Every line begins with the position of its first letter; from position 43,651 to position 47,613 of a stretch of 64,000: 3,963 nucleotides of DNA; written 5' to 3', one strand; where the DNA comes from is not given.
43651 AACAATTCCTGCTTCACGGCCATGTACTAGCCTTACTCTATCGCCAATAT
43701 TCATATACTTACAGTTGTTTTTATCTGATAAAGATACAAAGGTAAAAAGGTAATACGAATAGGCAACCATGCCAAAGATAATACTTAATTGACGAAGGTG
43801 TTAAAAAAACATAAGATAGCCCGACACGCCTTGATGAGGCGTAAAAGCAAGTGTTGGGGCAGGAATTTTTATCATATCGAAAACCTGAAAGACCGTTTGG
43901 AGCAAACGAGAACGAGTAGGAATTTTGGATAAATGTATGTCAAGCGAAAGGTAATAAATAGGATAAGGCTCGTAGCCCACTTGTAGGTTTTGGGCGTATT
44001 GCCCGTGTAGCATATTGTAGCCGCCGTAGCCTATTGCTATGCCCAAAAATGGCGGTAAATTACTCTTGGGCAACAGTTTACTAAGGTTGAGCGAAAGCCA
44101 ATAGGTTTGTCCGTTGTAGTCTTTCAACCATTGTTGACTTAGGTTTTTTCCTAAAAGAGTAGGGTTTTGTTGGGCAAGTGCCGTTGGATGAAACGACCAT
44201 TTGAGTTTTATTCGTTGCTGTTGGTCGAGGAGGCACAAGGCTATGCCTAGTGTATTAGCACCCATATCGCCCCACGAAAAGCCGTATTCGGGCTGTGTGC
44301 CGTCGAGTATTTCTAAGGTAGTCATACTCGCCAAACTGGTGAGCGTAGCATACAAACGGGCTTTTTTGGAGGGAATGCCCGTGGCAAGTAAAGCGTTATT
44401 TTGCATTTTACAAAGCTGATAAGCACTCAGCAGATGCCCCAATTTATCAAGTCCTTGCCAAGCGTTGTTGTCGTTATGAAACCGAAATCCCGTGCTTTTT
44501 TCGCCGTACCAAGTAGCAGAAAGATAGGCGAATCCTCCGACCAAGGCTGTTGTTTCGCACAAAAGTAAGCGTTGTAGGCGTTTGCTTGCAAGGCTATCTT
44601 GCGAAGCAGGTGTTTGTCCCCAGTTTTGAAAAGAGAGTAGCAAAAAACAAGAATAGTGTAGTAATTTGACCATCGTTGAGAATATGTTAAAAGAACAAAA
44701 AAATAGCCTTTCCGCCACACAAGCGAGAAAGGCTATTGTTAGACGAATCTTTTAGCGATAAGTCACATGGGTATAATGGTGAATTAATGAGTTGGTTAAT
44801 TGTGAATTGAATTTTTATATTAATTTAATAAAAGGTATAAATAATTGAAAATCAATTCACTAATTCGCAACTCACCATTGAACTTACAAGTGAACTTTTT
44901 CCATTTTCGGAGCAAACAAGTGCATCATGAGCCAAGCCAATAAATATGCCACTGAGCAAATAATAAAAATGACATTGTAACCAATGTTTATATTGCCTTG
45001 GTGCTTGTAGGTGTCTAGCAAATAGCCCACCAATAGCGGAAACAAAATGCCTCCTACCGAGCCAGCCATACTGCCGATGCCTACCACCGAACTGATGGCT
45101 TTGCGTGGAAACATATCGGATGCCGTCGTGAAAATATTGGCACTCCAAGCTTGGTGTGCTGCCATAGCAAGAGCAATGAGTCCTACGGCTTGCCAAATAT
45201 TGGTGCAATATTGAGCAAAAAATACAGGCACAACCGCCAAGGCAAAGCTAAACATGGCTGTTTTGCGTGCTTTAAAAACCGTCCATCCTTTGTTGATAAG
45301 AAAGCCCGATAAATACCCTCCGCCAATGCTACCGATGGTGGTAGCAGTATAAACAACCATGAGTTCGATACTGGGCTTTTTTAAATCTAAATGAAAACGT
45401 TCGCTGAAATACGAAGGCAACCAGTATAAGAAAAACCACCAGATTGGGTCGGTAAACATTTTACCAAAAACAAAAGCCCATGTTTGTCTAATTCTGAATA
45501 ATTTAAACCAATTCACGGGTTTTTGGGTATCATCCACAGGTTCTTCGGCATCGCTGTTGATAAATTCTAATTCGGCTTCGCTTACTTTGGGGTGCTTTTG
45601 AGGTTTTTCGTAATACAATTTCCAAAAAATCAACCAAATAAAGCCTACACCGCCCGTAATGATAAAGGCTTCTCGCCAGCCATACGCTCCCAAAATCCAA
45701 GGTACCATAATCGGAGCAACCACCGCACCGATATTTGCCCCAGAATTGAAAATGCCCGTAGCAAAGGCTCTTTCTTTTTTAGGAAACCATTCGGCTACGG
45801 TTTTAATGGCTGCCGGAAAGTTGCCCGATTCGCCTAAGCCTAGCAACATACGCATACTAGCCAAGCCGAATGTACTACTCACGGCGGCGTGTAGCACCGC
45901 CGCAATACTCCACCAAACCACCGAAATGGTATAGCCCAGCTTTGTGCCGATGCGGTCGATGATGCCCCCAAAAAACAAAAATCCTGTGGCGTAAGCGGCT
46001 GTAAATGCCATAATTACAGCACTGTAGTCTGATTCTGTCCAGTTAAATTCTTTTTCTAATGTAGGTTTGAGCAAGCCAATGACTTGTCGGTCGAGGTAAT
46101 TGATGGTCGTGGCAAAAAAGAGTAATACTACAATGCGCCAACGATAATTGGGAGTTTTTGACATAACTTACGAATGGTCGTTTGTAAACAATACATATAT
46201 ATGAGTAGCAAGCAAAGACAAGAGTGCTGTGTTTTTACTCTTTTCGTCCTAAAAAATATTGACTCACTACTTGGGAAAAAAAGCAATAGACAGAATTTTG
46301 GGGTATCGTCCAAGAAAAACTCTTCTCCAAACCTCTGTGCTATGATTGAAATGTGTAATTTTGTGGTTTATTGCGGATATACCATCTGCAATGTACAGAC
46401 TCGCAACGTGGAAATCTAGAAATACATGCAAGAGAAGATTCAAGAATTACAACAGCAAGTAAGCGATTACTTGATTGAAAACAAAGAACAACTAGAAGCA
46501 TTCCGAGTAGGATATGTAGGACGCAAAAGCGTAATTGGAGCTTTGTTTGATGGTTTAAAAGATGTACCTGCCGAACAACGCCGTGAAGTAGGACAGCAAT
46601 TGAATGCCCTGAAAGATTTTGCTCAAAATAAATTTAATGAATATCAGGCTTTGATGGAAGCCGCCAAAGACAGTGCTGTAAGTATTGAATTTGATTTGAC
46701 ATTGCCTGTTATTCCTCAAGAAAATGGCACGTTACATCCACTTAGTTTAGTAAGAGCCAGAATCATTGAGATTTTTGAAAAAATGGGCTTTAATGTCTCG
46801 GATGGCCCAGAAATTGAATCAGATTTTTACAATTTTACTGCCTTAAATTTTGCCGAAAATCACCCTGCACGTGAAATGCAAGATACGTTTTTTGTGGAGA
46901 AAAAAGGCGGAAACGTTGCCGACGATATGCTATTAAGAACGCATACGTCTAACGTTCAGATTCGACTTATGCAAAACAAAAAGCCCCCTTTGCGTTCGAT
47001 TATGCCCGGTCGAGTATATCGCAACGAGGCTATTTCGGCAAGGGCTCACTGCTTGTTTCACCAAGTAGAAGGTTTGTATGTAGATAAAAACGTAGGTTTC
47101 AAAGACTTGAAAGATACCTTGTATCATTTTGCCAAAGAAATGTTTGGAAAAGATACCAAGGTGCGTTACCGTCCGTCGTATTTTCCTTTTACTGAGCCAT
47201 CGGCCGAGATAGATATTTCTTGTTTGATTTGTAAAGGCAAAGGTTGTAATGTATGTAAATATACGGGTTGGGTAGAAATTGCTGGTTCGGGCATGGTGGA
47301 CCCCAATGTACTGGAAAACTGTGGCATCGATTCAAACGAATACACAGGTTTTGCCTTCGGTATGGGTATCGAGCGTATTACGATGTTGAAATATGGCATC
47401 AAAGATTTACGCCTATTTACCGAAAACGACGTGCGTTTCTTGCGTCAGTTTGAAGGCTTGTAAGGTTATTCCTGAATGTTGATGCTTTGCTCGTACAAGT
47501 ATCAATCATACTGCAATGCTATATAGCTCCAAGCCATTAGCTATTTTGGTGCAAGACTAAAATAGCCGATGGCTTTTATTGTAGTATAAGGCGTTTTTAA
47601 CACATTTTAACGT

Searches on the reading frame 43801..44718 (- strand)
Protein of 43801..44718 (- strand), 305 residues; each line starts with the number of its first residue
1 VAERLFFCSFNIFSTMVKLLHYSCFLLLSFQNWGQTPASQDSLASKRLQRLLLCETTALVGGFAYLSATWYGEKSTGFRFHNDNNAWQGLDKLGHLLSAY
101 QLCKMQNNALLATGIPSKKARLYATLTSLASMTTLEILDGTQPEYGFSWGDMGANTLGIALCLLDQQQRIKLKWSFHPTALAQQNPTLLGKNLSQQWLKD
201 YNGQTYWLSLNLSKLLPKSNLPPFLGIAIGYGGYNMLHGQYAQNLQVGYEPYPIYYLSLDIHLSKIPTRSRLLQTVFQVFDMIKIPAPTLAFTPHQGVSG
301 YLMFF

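Call 54: search_protein_families(library=pfam, proteins=[window:43801-44718:-])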
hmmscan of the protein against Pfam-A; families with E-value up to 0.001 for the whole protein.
window:43801-44718:- (305 aa): 1 family
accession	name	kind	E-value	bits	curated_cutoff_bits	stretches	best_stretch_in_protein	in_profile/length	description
PF10043.14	DUF2279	-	2.2e-14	54.4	28.6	1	83-164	7-88/91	Predicted periplasmic lipoprotein (DUF2279)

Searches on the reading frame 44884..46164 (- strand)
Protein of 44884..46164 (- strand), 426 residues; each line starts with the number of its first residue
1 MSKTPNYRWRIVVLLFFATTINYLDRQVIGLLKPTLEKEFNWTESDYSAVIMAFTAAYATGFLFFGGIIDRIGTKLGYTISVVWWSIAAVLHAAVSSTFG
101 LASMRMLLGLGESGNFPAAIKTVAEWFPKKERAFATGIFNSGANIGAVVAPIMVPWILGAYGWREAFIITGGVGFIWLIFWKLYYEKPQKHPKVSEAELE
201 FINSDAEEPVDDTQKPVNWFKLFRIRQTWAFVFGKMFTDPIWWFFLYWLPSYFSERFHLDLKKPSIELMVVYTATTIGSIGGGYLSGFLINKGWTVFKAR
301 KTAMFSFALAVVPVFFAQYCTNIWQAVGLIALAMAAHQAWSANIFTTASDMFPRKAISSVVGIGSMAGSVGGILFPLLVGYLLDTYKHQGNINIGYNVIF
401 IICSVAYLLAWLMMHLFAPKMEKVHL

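Call 54: search_protein_families(library=pfam, proteins=[window:44884-46164:-])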
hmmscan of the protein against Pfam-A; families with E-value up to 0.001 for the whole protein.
window:44884-46164:- (426 aa): 2 families
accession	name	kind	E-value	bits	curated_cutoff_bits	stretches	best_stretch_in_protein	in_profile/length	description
PF07690.21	MFS_1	-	1.9e-69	234.6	33.4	2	15-376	1-347/347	Major Facilitator Superfamily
PF00083.30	Sugar_tr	-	7.3e-07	28.9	22.3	1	43-409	44-431/452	Sugar (and other) transporter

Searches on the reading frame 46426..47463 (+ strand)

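Call 54: search_protein_families(library=pfam, proteins=[window:46426-47463:+])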
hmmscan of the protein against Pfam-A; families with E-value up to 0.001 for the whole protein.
window:46426-47463:+ (345 aa): 2 families
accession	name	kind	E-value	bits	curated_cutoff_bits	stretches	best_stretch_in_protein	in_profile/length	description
PF01409.25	tRNA-synt_2d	-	7.6e-102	340.4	19.8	1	89-342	2-246/246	tRNA synthetases class II core domain (F)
PF02912.23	Phe_tRNA-synt_N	-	7.1e-18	64.8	22.3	1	19-84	2-67/69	Aminoacyl tRNA synthetase class II, N-terminal domain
